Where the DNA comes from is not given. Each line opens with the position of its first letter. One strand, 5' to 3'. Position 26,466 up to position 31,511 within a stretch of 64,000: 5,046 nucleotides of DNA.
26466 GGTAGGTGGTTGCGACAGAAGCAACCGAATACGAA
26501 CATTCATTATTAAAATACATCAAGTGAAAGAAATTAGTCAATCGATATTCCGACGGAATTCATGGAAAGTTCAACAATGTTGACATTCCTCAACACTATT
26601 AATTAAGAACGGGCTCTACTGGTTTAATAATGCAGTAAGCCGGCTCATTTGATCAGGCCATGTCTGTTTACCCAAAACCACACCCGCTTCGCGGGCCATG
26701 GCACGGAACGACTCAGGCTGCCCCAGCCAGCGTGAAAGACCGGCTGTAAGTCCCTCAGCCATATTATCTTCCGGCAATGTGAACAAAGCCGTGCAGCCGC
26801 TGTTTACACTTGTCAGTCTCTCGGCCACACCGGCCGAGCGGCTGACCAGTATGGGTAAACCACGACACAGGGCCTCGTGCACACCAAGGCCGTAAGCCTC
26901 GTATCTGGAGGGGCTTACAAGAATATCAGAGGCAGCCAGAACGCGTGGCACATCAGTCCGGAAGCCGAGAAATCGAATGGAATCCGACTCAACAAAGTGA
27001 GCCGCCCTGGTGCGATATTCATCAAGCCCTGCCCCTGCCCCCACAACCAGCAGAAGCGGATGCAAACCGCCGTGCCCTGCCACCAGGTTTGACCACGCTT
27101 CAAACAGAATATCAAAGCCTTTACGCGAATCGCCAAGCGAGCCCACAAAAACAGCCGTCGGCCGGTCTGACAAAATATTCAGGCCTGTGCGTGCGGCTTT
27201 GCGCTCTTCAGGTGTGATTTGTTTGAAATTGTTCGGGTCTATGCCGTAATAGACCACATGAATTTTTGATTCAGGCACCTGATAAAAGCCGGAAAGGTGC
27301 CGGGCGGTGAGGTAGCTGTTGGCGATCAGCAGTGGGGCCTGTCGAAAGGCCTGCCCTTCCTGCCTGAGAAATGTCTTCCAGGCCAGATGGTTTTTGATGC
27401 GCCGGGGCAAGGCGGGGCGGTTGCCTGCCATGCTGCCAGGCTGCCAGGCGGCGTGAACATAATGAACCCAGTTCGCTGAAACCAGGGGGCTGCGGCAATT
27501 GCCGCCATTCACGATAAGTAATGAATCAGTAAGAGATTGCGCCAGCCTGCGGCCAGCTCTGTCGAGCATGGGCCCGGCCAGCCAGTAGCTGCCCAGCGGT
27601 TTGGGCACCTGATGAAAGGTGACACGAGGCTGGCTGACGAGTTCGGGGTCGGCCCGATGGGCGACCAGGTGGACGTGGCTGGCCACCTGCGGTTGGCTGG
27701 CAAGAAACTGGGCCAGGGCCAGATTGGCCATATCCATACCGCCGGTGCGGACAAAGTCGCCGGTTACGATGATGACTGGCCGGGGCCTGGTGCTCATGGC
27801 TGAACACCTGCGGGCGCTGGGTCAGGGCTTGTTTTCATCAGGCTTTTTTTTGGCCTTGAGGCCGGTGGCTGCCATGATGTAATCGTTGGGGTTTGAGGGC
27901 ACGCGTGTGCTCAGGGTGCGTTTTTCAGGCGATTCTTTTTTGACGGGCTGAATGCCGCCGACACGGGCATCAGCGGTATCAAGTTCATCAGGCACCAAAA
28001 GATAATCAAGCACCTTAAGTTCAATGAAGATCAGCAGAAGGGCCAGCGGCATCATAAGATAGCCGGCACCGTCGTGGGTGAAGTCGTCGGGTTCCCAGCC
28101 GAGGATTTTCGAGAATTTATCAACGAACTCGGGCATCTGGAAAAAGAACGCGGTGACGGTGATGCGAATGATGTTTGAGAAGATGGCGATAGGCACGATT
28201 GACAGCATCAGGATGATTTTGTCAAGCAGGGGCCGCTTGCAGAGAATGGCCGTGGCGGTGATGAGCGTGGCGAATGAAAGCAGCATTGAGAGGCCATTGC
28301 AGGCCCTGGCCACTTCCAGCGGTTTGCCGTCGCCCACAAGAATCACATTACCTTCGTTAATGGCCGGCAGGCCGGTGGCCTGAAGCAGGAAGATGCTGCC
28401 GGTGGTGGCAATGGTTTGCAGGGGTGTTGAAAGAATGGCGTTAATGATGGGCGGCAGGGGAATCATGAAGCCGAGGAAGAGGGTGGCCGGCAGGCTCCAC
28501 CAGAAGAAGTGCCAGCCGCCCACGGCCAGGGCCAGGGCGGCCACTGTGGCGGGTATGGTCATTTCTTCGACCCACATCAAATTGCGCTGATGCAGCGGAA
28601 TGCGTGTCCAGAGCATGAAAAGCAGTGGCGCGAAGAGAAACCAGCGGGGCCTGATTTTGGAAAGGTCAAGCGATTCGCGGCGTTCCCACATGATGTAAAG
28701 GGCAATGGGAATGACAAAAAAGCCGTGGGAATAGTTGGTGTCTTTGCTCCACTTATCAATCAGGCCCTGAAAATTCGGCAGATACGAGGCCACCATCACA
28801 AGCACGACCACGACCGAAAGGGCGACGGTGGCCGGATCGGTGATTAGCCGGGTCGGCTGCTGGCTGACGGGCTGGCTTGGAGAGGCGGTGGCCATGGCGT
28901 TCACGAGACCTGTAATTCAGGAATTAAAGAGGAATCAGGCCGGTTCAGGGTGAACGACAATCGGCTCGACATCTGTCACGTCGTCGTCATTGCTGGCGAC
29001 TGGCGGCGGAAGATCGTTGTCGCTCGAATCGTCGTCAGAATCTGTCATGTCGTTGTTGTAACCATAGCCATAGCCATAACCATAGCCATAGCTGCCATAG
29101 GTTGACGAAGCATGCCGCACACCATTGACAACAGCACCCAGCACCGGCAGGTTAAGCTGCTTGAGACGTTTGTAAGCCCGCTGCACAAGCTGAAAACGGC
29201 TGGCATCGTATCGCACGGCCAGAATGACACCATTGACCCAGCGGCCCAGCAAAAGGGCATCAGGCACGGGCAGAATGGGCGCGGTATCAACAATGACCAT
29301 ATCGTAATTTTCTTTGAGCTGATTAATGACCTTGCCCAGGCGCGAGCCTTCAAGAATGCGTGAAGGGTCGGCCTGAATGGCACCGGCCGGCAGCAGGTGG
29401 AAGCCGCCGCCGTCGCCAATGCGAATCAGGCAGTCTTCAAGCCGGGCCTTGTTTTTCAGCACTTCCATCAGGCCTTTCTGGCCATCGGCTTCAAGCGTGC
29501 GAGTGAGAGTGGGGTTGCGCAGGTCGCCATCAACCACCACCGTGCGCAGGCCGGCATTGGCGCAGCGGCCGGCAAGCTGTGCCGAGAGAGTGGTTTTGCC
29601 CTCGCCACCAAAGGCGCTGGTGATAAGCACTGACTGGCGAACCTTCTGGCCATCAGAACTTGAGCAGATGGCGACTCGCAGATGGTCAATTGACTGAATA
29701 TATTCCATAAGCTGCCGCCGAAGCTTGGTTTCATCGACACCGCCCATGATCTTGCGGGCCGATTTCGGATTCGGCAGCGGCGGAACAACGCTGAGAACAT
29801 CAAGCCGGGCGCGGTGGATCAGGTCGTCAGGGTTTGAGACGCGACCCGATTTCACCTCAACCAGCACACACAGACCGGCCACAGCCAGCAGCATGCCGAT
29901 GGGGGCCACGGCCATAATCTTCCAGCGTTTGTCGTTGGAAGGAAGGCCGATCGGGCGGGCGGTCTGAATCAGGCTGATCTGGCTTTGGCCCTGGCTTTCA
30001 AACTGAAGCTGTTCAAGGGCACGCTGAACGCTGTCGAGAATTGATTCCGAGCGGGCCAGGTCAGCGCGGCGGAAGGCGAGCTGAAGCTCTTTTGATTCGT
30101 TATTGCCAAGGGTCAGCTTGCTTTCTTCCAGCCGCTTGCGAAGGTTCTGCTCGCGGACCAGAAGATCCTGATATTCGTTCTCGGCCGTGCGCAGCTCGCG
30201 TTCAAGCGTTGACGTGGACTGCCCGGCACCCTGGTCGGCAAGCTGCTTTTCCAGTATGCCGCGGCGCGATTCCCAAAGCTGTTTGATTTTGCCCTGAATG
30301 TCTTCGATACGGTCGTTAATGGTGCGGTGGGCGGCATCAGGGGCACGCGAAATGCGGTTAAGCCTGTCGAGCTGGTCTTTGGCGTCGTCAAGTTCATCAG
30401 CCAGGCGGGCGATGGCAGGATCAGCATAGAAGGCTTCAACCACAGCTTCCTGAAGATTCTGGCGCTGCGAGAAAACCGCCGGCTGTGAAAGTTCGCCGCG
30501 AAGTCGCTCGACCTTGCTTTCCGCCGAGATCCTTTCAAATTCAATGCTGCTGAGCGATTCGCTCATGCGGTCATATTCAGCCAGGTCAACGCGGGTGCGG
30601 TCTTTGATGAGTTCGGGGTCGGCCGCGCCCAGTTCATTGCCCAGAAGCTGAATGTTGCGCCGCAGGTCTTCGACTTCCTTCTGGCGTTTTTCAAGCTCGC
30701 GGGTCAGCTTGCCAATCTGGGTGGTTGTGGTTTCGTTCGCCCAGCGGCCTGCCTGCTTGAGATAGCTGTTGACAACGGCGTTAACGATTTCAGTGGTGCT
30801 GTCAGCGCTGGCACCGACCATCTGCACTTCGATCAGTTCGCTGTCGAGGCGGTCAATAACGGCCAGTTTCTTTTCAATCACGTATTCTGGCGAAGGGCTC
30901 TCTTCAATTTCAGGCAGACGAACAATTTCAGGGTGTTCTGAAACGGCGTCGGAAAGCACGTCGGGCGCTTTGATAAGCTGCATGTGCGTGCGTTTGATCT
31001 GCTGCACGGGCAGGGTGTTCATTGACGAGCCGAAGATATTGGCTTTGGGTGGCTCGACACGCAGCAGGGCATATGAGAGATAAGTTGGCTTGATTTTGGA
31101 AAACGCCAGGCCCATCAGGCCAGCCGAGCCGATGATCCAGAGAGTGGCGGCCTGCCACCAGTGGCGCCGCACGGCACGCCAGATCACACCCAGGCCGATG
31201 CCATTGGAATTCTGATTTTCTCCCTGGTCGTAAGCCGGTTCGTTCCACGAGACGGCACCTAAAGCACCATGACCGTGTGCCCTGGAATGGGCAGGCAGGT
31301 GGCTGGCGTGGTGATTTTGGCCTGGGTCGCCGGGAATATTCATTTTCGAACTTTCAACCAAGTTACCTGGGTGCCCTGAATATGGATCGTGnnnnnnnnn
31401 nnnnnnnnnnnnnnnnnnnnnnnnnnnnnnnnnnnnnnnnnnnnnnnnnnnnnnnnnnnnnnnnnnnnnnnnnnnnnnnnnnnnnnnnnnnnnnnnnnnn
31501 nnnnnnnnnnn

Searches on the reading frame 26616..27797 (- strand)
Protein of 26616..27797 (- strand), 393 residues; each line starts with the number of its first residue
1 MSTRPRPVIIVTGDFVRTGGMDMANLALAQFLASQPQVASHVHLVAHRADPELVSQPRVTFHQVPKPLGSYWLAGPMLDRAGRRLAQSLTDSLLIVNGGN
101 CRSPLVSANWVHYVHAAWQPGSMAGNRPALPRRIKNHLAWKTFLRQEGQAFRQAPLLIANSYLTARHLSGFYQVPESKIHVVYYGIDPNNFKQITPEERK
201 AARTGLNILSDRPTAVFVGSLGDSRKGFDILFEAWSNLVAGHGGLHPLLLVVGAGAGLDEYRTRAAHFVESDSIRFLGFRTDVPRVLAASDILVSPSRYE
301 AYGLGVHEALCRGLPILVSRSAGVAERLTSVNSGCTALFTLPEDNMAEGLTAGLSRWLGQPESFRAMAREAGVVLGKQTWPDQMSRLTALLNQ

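Call 12: search_protein_families(library=pfam, proteins=[window:26616-27797:-], max_evalue=0.001)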
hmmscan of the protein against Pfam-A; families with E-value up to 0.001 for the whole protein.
window:26616-27797:- (393 aa): 4 families
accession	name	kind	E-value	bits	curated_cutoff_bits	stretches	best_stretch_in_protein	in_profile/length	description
PF13692.12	Glyco_trans_1_4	-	1.4e-21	77.7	27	1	212-357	1-139/142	Glycosyl transferases group 1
PF00534.26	Glycos_transf_1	-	5.9e-19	68.7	26.4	1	201-367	4-165/172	Glycosyl transferases group 1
PF20706.3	GT4-conflict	-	5.1e-18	65.7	26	1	202-385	193-383/385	Family 4 Glycosyltransferase in conflict systems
PF13439.12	Glyco_transf_4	-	6.7e-10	39.7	28.5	1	19-189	2-169/170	Glycosyltransferase Family 4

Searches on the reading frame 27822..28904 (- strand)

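Call 13: search_protein_families(library=pfam, proteins=[window:27822-28904:-], max_evalue=0.001)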
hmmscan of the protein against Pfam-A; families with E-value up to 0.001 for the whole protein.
window:27822-28904:- (360 aa): 2 families
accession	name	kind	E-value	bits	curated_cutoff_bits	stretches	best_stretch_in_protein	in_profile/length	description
PF09721.15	Exosortase_EpsH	-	2.8e-52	178.1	25.7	1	35-298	2-253/254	Transmembrane exosortase (Exosortase_EpsH)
PF07344.16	Amastin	-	7.3e-07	29.7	27.2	1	196-299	62-157/157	Amastin surface glycoprotein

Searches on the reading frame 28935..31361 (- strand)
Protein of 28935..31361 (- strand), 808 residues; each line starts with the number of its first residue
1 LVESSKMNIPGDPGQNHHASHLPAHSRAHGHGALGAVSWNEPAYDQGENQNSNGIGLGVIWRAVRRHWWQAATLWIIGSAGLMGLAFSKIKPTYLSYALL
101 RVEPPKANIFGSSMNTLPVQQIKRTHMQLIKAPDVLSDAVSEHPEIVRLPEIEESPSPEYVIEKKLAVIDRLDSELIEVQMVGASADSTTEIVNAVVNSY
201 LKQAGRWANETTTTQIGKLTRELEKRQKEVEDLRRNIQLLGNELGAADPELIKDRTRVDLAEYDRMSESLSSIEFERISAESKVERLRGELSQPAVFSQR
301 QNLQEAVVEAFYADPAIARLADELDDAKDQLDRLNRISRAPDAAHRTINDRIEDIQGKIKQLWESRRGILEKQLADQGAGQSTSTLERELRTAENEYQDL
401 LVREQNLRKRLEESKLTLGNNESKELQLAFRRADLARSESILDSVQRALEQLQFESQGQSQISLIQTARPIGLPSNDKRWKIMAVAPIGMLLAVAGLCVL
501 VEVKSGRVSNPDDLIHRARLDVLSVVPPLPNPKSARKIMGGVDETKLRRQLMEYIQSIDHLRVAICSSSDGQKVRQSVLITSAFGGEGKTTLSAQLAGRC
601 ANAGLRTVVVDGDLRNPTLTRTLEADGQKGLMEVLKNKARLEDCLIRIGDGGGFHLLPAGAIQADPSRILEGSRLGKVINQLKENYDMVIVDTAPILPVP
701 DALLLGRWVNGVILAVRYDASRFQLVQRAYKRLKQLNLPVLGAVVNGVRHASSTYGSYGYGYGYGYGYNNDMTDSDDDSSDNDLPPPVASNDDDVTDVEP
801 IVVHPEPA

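Call 13: search_protein_families(library=pfam, proteins=[window:28935-31361:-], max_evalue=0.001)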
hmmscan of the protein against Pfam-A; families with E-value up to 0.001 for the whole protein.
window:28935-31361:- (808 aa): 5 families
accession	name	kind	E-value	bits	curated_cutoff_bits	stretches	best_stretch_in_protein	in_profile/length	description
PF13614.12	AAA_31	-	5.7e-11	43.1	27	1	579-698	5-130/177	AAA domain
PF01656.29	CbiA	-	1.2e-08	35.4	25.4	1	579-750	2-85/125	CobQ/CobB/MinD/ParA nucleotide binding domain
PF10609.15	ParA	-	1.3e-07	31.7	27.1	1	574-748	2-175/246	NUBPL iron-transfer P-loop NTPase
PF02374.21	ArsA_ATPase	-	0.00016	21.4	24.3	0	580-613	5-38/305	Anion-transporting ATPase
PF02706.20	Wzz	-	0.00027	21.6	25.5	0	55-142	3-90/91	Chain length determinant protein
